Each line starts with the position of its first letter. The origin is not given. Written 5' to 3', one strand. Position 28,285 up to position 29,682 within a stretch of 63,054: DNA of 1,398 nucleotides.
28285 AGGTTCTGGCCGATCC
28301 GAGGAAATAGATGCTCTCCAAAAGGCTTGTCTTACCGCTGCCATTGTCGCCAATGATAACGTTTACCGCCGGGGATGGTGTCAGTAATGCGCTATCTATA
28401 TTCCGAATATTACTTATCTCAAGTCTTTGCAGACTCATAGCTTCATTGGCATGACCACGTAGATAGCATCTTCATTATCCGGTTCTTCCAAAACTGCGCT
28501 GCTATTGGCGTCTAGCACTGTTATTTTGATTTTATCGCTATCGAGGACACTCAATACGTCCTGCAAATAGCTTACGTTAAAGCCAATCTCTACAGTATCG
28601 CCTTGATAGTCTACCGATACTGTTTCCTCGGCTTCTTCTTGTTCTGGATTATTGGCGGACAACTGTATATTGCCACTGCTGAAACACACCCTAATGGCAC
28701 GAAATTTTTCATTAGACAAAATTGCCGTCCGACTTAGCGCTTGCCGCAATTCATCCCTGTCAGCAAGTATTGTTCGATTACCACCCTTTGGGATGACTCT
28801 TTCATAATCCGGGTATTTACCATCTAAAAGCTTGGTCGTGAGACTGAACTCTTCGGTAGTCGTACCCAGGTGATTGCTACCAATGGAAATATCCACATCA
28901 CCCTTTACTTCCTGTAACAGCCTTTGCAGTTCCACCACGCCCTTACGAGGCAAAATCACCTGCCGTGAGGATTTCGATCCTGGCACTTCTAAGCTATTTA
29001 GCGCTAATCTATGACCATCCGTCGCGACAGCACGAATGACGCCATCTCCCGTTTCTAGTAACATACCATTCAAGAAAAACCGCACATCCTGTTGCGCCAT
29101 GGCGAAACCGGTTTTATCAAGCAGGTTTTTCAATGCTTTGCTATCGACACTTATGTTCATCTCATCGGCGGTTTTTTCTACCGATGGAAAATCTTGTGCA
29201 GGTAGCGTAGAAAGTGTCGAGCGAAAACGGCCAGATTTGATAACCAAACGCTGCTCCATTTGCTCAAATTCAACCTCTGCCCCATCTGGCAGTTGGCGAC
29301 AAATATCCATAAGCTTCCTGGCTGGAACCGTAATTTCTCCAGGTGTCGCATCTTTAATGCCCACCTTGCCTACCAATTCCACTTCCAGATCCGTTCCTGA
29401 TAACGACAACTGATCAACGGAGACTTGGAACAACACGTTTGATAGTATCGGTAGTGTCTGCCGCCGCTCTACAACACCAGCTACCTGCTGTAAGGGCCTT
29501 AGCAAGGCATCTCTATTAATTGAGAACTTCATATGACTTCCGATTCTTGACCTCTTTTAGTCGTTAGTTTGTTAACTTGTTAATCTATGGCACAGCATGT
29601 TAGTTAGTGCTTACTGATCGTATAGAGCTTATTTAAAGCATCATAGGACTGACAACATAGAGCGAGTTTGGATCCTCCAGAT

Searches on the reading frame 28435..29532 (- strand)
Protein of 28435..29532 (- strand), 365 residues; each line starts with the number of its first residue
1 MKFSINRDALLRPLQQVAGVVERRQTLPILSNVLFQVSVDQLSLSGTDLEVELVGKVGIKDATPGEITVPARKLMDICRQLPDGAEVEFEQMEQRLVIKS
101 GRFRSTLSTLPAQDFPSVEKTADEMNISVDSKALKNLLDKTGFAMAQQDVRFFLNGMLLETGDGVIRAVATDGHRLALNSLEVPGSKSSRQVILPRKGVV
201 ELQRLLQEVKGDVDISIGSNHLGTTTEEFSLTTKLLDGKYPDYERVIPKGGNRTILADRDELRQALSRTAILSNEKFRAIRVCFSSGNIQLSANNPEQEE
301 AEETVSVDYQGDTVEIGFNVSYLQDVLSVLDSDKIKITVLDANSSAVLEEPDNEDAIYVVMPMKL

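Call 18: find_homologous_proteins(query=window:28435-29532:-, max_evalue=1e-20)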
Query window:28435-29532:- (365 aa): 8000 proteins with E <= 1e-20 among 8000 candidates; the best 120 are listed.
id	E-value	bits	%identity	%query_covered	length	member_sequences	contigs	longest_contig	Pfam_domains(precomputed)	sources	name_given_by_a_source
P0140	1.1e-224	763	98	100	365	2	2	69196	PF00712.25,PF02768.21,PF02767.22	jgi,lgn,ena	jgi:DNA polymerase-3 subunit beta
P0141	3.0e-218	742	94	100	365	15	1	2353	PF00712.25,PF02768.21,PF02767.22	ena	-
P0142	1.2e-216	737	94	100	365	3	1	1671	PF00712.25,PF02768.21,PF02767.22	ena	-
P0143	4.2e-207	705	90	100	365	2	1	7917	PF00712.25,PF02768.21,PF02767.22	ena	-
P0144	2.5e-184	630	81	100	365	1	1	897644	PF00712.25,PF02768.21,PF02767.22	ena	-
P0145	1.5e-183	628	80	100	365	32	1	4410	PF00712.25,PF02768.21,PF02767.22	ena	-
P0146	5.2e-183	626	80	100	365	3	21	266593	PF00712.25,PF02768.21,PF02767.22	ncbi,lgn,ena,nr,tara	ncbi:MAG TPA: DNA polymerase III subunit beta [Gammaproteobacteria bacterium]|nr:DNA polymerase III 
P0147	9.7e-176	602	76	100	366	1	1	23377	PF00712.25,PF02768.21,PF02767.22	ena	-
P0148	3.4e-175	600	75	100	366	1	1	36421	PF00712.25,PF02768.21,PF02767.22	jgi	jgi:DNA polymerase III subunit beta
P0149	2.9e-167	574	72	100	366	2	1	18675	PF00712.25,PF02768.21,PF02767.22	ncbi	-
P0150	1.2e-166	572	70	100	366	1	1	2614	PF00712.25,PF02768.21,PF02767.22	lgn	-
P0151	1.5e-166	572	70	100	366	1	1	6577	PF00712.25,PF02768.21,PF02767.22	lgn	-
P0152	1.6e-166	572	72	100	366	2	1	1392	PF00712.25,PF02768.21,PF02767.22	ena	-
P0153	2.4e-166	571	72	100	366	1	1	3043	PF00712.25,PF02768.21,PF02767.22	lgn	-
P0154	5.0e-166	570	72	100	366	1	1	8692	PF00712.25,PF02768.21,PF02767.22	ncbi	-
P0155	7.6e-166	570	70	100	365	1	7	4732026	PF00712.25,PF02768.21,PF02767.22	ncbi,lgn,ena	-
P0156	9.3e-166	569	72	100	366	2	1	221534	PF00712.25,PF02768.21,PF02767.22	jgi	jgi:DNA polymerase III subunit beta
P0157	3.5e-165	567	69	100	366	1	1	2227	PF00712.25,PF02768.21,PF02767.22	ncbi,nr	ncbi:MAG: DNA polymerase III subunit beta [Pseudomonadales bacterium]|nr:DNA polymerase III subunit 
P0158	4.0e-165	567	70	100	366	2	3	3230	PF00712.25,PF02768.21,PF02767.22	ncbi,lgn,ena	-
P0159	1.6e-164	565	71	100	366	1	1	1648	PF00712.25,PF02768.21,PF02767.22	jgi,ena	-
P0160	2.1e-164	565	70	100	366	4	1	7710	PF00712.25,PF02768.21,PF02767.22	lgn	-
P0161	3.1e-164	564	69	100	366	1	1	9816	PF00712.25,PF02768.21,PF02767.22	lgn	-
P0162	3.1e-164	564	72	100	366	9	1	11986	PF00712.25,PF02768.21,PF02767.22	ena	-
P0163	4.4e-164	564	70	100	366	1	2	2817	PF00712.25,PF02768.21,PF02767.22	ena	-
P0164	7.0e-164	563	68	100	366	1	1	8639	PF00712.25,PF02768.21,PF02767.22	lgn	-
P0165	8.1e-164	563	68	100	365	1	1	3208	PF00712.25,PF02768.21,PF02767.22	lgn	-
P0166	2.3e-163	561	70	100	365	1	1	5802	PF00712.25,PF02768.21,PF02767.22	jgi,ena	-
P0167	6.5e-163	560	69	100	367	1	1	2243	PF00712.25,PF02768.21,PF02767.22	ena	-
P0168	6.6e-163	560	70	100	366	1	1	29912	PF00712.25,PF02768.21,PF02767.22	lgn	-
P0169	6.8e-163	560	70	100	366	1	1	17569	PF00712.25,PF02768.21,PF02767.22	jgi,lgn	jgi:DNA polymerase-3 subunit beta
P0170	9.9e-163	559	70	100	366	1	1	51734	PF00712.25,PF02768.21,PF02767.22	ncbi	-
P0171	1.1e-162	559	69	100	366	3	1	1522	PF00712.25,PF02768.21,PF02767.22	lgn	-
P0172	1.8e-162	558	69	100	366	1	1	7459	PF00712.25,PF02768.21,PF02767.22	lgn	-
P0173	2.0e-162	558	68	100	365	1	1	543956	PF00712.25,PF02768.21,PF02767.22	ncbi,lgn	-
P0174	3.4e-162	558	70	100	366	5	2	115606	PF00712.25,PF02768.21,PF02767.22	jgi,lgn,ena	jgi:DNA polymerase-3 subunit beta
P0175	3.5e-162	558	69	100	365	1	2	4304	PF00712.25,PF02768.21,PF02767.22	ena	-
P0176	5.3e-162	557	68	100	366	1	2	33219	PF00712.25,PF02768.21,PF02767.22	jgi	jgi:DNA polymerase-3 subunit beta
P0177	6.1e-162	557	68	100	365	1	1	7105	PF00712.25,PF02768.21,PF02767.22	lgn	-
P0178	2.3e-161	555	70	100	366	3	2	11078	PF00712.25,PF02768.21,PF02767.22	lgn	-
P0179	2.5e-161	555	68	100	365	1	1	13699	PF00712.25,PF02768.21,PF02767.22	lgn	-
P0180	2.7e-161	555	69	100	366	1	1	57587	PF00712.25,PF02768.21,PF02767.22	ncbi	ncbi:MAG: DNA polymerase III subunit beta [Pseudomonadales bacterium]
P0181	2.9e-161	554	69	100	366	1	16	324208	PF00712.25,PF02768.21,PF02767.22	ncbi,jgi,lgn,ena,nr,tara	ncbi:MAG: DNA polymerase III subunit beta [Gammaproteobacteria bacterium]|jgi:DNA polymerase-3 subun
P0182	3.8e-161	554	69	100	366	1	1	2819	PF00712.25,PF02768.21,PF02767.22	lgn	-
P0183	4.0e-161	554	69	100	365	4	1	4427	PF00712.25,PF02768.21,PF02767.22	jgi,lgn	-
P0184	4.0e-161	554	68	100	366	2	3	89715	PF00712.25,PF02768.21,PF02767.22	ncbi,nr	ncbi:MAG: DNA polymerase III subunit beta [Gammaproteobacteria bacterium]|nr:DNA polymerase III subu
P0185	4.1e-161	554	69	100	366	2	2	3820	PF00712.25,PF02768.21,PF02767.22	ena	-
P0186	6.0e-161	553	69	100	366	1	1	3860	PF00712.25,PF02768.21,PF02767.22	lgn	-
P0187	1.4e-160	552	69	100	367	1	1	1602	PF00712.25,PF02768.21,PF02767.22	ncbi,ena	-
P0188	1.7e-160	552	69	100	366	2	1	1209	PF00712.25,PF02768.21,PF02767.22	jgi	jgi:DNA polymerase-3 subunit beta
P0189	1.9e-160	552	68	100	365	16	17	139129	PF00712.25,PF02768.21,PF02767.22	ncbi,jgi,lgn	ncbi:MAG: DNA polymerase-3 subunit beta [Candidatus Azotimanducaceae bacterium]|jgi:DNA polymerase-3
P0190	2.1e-160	552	70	100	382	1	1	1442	PF00712.25,PF02768.21,PF02767.22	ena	-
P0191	2.1e-160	552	69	100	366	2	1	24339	PF00712.25,PF02768.21,PF02767.22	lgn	-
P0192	2.4e-160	551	69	100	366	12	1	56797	PF00712.25,PF02768.21,PF02767.22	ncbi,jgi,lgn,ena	-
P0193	2.5e-160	551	72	100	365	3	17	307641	PF00712.25,PF02768.21,PF02767.22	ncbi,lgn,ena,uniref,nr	ncbi:MAG: DNA polymerase III subunit beta [Candidatus Azotimanducaceae bacterium]|uniref:Beta slidin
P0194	2.7e-160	551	69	100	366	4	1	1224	PF00712.25,PF02768.21,PF02767.22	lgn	-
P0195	3.1e-160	551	69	100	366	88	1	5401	PF00712.25,PF02768.21,PF02767.22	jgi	-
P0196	3.7e-160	551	68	100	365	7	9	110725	PF00712.25,PF02768.21,PF02767.22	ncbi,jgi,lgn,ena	jgi:DNA polymerase-3 subunit beta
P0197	4.4e-160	551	69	100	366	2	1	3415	PF00712.25,PF02768.21,PF02767.22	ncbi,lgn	-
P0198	4.4e-160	551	67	100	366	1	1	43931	PF00712.25,PF02768.21,PF02767.22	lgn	-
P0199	5.4e-160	550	67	100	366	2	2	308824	PF00712.25,PF02768.21,PF02767.22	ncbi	ncbi:MAG: DNA polymerase III subunit beta [Pseudomonadales bacterium]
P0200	5.5e-160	550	68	100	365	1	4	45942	PF00712.25,PF02768.21,PF02767.22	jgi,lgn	jgi:DNA polymerase-3 subunit beta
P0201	5.5e-160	550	68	100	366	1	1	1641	PF00712.25,PF02768.21,PF02767.22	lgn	-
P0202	8.0e-160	550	69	100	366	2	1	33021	PF00712.25,PF02768.21,PF02767.22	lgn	-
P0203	8.1e-160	550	68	100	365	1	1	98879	PF00712.25,PF02768.21,PF02767.22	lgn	-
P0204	9.8e-160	549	68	100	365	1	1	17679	PF00712.25,PF02768.21,PF02767.22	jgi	jgi:DNA polymerase-3 subunit beta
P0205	1.1e-159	549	68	100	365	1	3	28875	PF00712.25,PF02768.21,PF02767.22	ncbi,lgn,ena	-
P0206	1.2e-159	549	68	100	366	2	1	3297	PF00712.25,PF02768.21,PF02767.22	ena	-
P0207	1.2e-159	549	68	100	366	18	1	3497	PF00712.25,PF02768.21,PF02767.22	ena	-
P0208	1.3e-159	549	68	100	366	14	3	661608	PF00712.25,PF02768.21,PF02767.22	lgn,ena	-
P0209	1.4e-159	549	68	100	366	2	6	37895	PF00712.25,PF02768.21,PF02767.22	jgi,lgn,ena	-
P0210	1.8e-159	549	68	100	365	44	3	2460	PF00712.25,PF02768.21,PF02767.22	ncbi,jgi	jgi:DNA polymerase-3 subunit beta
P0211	1.8e-159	549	68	100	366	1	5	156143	PF00712.25,PF02768.21,PF02767.22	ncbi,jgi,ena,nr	ncbi:MAG: DNA polymerase III subunit beta [Proteobacteria bacterium]|jgi:DNA polymerase III subunit 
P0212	2.4e-159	548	68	100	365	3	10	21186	PF00712.25,PF02768.21,PF02767.22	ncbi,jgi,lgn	ncbi:MAG: DNA polymerase-3 subunit beta [Candidatus Azotimanducaceae bacterium]|jgi:DNA polymerase-3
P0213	2.6e-159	548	69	100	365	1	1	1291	PF00712.25,PF02768.21,PF02767.22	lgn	-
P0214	2.9e-159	548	68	100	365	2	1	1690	PF00712.25,PF02768.21,PF02767.22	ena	-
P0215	3.2e-159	548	69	100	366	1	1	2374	PF00712.25,PF02768.21,PF02767.22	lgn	-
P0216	4.2e-159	547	68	100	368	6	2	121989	PF00712.25,PF02768.21,PF02767.22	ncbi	-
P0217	5.1e-159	547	69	100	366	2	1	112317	PF00712.25,PF02768.21,PF02767.22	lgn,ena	-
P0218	5.2e-159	547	68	100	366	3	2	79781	PF00712.25,PF02768.21,PF02767.22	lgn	-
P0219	7.6e-159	547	68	100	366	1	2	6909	PF00712.25,PF02768.21,PF02767.22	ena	-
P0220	9.6e-159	546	68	100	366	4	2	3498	PF00712.25,PF02768.21,PF02767.22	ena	-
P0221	1.5e-158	546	68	100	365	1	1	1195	PF00712.25,PF02768.21,PF02767.22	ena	-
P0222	1.6e-158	546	67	100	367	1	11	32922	PF00712.25,PF02768.21,PF02767.22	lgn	-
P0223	1.8e-158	545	68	100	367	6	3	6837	PF00712.25,PF02768.21,PF02767.22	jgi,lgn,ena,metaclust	metaclust:\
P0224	1.9e-158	545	67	100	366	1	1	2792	PF00712.25,PF02768.21,PF02767.22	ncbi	-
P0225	2.0e-158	545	68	100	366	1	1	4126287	PF00712.25,PF02768.21,PF02767.22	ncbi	-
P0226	2.2e-158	545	68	100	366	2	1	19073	PF00712.25,PF02768.21,PF02767.22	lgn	-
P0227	2.8e-158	545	69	100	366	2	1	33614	PF00712.25,PF02768.21,PF02767.22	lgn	-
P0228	2.9e-158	545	68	100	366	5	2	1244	PF00712.25,PF02768.21,PF02767.22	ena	-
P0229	3.1e-158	545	67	100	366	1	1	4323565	PF00712.25,PF02768.21,PF02767.22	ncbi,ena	-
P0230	5.3e-158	544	68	100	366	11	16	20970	PF00712.25,PF02768.21,PF02767.22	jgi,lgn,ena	-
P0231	6.3e-158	544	69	100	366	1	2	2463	PF00712.25,PF02768.21,PF02767.22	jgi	jgi:DNA polymerase-3 subunit beta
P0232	6.9e-158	543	68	100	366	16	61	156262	PF00712.25,PF02768.21,PF02767.22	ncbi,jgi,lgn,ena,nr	ncbi:MAG: DNA polymerase III subunit beta [Gammaproteobacteria bacterium]|jgi:DNA polymerase III sub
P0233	8.6e-158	543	66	100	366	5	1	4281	PF00712.25,PF02768.21,PF02767.22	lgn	-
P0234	9.6e-158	543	67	100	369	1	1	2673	PF00712.25,PF02768.21,PF02767.22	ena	-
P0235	9.9e-158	543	67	100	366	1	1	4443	PF00712.25,PF02768.21,PF02767.22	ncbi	-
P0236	1.2e-157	543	68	100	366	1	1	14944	PF00712.25,PF02768.21,PF02767.22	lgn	-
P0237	1.2e-157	543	68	100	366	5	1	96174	PF00712.25,PF02768.21,PF02767.22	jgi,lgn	jgi:DNA polymerase-3 subunit beta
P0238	1.3e-157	542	69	100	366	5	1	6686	PF00712.25,PF02768.21,PF02767.22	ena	-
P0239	1.4e-157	542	68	100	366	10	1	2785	PF00712.25,PF02768.21,PF02767.22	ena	-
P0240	1.4e-157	542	70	100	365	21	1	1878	PF00712.25,PF02768.21,PF02767.22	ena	-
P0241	1.6e-157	542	67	100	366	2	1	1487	PF00712.25,PF02768.21,PF02767.22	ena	-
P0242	1.7e-157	542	70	100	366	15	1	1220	PF00712.25,PF02768.21,PF02767.22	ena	-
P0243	2.0e-157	542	67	100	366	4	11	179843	PF00712.25,PF02768.21,PF02767.22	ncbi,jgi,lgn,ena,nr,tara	ncbi:MAG: DNA polymerase III subunit beta [Gammaproteobacteria bacterium]|nr:DNA polymerase III subu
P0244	2.5e-157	542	68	100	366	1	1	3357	PF00712.25,PF02768.21,PF02767.22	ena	-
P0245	2.6e-157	541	68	100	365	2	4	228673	PF00712.25,PF02768.21,PF02767.22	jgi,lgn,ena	-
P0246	3.2e-157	541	68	100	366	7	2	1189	PF00712.25,PF02768.21,PF02767.22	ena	-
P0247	4.3e-157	541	67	100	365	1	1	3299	PF00712.25,PF02768.21,PF02767.22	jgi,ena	-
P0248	4.8e-157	541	67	100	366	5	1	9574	PF00712.25,PF02768.21,PF02767.22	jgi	-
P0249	5.6e-157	540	67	100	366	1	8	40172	PF00712.25,PF02768.21,PF02767.22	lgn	-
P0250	5.8e-157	540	67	100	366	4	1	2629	PF00712.25,PF02768.21,PF02767.22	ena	-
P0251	6.7e-157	540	67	100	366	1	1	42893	PF00712.25,PF02768.21,PF02767.22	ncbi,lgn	-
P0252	6.7e-157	540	68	100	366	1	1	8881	PF00712.25,PF02768.21,PF02767.22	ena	-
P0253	6.9e-157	540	67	100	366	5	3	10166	PF00712.25,PF02768.21,PF02767.22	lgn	-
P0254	7.0e-157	540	68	100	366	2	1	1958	PF00712.25,PF02768.21,PF02767.22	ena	-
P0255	7.1e-157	540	67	100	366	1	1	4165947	PF00712.25,PF02768.21,PF02767.22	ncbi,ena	-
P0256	8.3e-157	540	67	100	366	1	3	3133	PF00712.25,PF02768.21,PF02767.22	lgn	-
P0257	9.4e-157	540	68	100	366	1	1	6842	PF00712.25,PF02768.21,PF02767.22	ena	-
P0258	1.1e-156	539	67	100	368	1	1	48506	PF00712.25,PF02768.21,PF02767.22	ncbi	-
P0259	1.1e-156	539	67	100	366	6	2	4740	PF00712.25,PF02768.21,PF02767.22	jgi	jgi:DNA polymerase-3 subunit beta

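Call 30: find_encoding_contigs(protein=P0140, flank=10000, max_places=2)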
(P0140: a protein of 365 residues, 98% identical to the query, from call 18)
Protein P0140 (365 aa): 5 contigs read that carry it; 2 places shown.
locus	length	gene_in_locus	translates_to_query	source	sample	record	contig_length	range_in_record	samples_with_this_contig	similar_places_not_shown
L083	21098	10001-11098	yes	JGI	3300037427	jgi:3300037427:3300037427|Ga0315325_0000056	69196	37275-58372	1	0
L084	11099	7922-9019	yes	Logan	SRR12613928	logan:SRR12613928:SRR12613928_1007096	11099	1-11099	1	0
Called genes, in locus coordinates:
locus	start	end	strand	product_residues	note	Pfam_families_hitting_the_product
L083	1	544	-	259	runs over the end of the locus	PF00142:Fer4_NifH (weak), PF01656:CbiA, PF02374:ArsA_ATPase (weak), PF06564:CBP_BcsQ, PF09140:MipZ (faint), PF10609:ParA, PF13614:AAA_31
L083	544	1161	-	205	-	PF02527:GidB, PF13847:Methyltransf_31 (weak)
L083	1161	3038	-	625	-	PF01134:GIDA, PF12831:FAD_oxidored, PF21680:GIDA_C_1st, PF13932:SAM_GIDA_C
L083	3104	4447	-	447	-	PF10396:TrmE_N, PF12631:MnmE_helical, PF03193:RsgA_GTPase (faint), PF01926:MMR_HSR1, PF02421:FeoB_N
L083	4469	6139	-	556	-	PF14849:YidC_periplas, PF02096:60KD_IMP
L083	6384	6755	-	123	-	PF00825:Ribonuclease_P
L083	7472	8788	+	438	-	PF11638:DnaA_N, PF01695:IstB_IS21, PF00308:Bac_DnaA, PF00004:AAA (weak), PF08299:Bac_DnaA_C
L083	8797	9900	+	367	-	PF00712:DNA_pol3_beta, PF02767:DNA_pol3_beta_2, PF02768:DNA_pol3_beta_3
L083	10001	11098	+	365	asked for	PF00712:DNA_pol3_beta, PF02767:DNA_pol3_beta_2, PF02768:DNA_pol3_beta_3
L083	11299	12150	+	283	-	PF02463:SMC_N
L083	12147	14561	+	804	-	PF02518:HATPase_c, PF00204:DNA_gyraseB, PF01751:Toprim, PF21249:GyrB_hook, PF18053:GyrB_insert, PF00986:DNA_gyraseB_C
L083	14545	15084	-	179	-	PF08645:PNK3P, PF13242:Hydrolase_like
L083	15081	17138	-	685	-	PF02092:tRNA_synt_2f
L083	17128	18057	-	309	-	PF02091:tRNA-synt_2e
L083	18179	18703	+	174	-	PF03352:Adenine_glyco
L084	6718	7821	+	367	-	PF00712:DNA_pol3_beta, PF02767:DNA_pol3_beta_2, PF02768:DNA_pol3_beta_3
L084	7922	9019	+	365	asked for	PF00712:DNA_pol3_beta, PF02767:DNA_pol3_beta_2, PF02768:DNA_pol3_beta_3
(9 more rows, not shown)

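Call 48: find_encoding_contigs(protein=P0155, flank=5000, max_places=1)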
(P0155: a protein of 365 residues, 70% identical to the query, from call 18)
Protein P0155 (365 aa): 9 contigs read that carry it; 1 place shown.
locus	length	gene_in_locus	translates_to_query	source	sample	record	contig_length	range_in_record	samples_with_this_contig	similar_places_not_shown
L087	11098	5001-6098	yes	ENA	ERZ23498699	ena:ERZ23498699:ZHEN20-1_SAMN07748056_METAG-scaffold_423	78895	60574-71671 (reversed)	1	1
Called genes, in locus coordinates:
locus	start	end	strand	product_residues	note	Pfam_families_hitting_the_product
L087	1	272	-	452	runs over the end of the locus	PF10396:TrmE_N, PF12631:MnmE_helical, PF01926:MMR_HSR1, PF02421:FeoB_N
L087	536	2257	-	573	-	PF14849:YidC_periplas, PF02096:60KD_IMP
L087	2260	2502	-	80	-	PF01809:YidD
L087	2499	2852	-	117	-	PF00825:Ribonuclease_P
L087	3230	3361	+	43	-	-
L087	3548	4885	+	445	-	PF11638:DnaA_N, PF00308:Bac_DnaA, PF01695:IstB_IS21, PF00004:AAA (weak), PF22688:Hda_lid (weak), PF08299:Bac_DnaA_C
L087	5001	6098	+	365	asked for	PF00712:DNA_pol3_beta, PF02767:DNA_pol3_beta_2, PF02768:DNA_pol3_beta_3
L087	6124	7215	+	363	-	PF02463:SMC_N, PF13476:AAA_23, PF13555:AAA_29 (faint), PF13304:AAA_21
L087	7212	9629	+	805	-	PF02518:HATPase_c, PF00204:DNA_gyraseB, PF01751:Toprim, PF21249:GyrB_hook, PF18053:GyrB_insert, PF00986:DNA_gyraseB_C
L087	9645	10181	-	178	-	PF00702:Hydrolase, PF08645:PNK3P (weak), PF13344:Hydrolase_6 (faint), PF13419:HAD_2 (faint), PF13242:Hydrolase_like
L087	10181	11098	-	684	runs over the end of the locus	PF02092:tRNA_synt_2f, PF05746:DALR_1 (weak)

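Call 49: find_encoding_contigs(protein=P0193, flank=5000, max_places=1)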
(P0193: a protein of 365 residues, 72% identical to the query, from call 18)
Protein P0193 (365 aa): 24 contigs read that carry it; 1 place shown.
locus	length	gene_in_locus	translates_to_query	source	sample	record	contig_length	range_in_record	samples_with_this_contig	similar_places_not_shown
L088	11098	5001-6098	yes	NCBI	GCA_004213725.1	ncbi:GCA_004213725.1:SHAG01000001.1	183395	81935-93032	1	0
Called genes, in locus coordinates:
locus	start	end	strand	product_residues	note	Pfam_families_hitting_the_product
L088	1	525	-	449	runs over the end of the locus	PF10396:TrmE_N, PF12631:MnmE_helical, PF01926:MMR_HSR1, PF02421:FeoB_N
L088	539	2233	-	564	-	PF14849:YidC_periplas, PF02096:60KD_IMP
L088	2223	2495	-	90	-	PF01809:YidD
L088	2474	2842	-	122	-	PF00825:Ribonuclease_P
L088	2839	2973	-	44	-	PF00468:Ribosomal_L34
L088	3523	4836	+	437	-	PF11638:DnaA_N, PF00308:Bac_DnaA, PF01695:IstB_IS21, PF00004:AAA (faint), PF08299:Bac_DnaA_C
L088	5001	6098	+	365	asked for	PF00712:DNA_pol3_beta, PF02767:DNA_pol3_beta_2, PF02768:DNA_pol3_beta_3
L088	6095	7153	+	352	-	PF02463:SMC_N, PF13175:AAA_15, PF13476:AAA_23, PF13304:AAA_21 (weak)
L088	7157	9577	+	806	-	PF02518:HATPase_c, PF00204:DNA_gyraseB, PF01751:Toprim, PF21249:GyrB_hook, PF18053:GyrB_insert, PF00986:DNA_gyraseB_C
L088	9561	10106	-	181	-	PF00702:Hydrolase (faint), PF08645:PNK3P (weak), PF13344:Hydrolase_6 (faint), PF13242:Hydrolase_like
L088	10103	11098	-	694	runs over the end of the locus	PF02092:tRNA_synt_2f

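Call 52: find_encoding_contigs(protein=P0144, flank=4000, max_places=1)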
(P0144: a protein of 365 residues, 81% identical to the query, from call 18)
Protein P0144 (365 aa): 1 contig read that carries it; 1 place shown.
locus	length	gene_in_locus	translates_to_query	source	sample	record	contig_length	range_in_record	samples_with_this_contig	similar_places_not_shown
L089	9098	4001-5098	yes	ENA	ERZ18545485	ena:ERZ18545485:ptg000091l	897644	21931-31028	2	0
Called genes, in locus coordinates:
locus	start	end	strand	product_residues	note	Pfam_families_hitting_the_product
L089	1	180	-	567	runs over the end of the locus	PF14849:YidC_periplas, PF02096:60KD_IMP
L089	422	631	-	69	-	PF00825:Ribonuclease_P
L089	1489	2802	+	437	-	PF11638:DnaA_N, PF01695:IstB_IS21, PF00308:Bac_DnaA, PF00004:AAA (faint), PF08299:Bac_DnaA_C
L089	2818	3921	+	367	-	PF00712:DNA_pol3_beta, PF02767:DNA_pol3_beta_2, PF02768:DNA_pol3_beta_3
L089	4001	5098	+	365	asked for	PF00712:DNA_pol3_beta, PF02767:DNA_pol3_beta_2, PF02768:DNA_pol3_beta_3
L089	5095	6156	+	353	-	PF02463:SMC_N, PF13175:AAA_15, PF13476:AAA_23, PF13304:AAA_21 (weak)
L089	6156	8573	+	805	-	PF02518:HATPase_c, PF00204:DNA_gyraseB, PF01751:Toprim, PF21249:GyrB_hook, PF18053:GyrB_insert, PF00986:DNA_gyraseB_C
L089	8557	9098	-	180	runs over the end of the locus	PF00702:Hydrolase (faint), PF08645:PNK3P (weak), PF13344:Hydrolase_6 (faint), PF13419:HAD_2 (faint), PF13242:Hydrolase_like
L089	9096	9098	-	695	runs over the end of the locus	PF02092:tRNA_synt_2f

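Call 53: find_encoding_contigs(protein=P0189, flank=4000, max_places=1)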
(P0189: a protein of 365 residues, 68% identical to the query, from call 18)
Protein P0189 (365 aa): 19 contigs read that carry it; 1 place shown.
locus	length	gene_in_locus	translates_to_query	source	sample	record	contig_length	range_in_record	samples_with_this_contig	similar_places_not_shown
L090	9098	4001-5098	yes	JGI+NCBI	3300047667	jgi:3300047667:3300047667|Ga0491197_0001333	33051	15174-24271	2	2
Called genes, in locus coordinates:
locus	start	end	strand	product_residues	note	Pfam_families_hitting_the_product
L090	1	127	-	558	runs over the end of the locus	PF14849:YidC_periplas, PF02096:60KD_IMP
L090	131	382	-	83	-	PF01809:YidD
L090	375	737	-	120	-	PF00825:Ribonuclease_P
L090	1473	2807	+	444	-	PF11638:DnaA_N, PF00308:Bac_DnaA, PF01695:IstB_IS21, PF00004:AAA (weak), PF08299:Bac_DnaA_C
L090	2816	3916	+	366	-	PF00712:DNA_pol3_beta, PF02767:DNA_pol3_beta_2, PF02768:DNA_pol3_beta_3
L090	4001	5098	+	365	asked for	PF00712:DNA_pol3_beta, PF02767:DNA_pol3_beta_2, PF02768:DNA_pol3_beta_3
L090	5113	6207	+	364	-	PF02463:SMC_N, PF13175:AAA_15, PF13476:AAA_23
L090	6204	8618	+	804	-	PF02518:HATPase_c, PF00204:DNA_gyraseB, PF01751:Toprim, PF21249:GyrB_hook, PF18053:GyrB_insert, PF00986:DNA_gyraseB_C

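Call 71: search_protein_families(library=ncbifam, proteins=[window:28435-29532:-])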
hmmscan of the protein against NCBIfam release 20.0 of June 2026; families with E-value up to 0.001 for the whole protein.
window:28435-29532:- (365 aa): 3 families
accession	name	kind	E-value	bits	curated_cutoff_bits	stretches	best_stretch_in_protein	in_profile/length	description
TIGR00663.1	dnan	equivalog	2.1e-104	349.4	137.65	1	1-365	1-367/367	DNA polymerase III subunit beta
NF004184.0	PRK05643.3-2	equivalog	2.6e-39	135.2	443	1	1-364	1-374/375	DNA polymerase III subunit beta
NF011508.0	PRK14946.1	equivalog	8.7e-24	84.4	513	1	1-348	1-349/366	DNA polymerase III subunit beta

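Call 72: search_protein_families(library=padloc, proteins=[window:28435-29532:-], max_evalue=0.01)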
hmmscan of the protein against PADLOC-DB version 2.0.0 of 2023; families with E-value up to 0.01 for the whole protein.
window:28435-29532:- (365 aa): 0 families
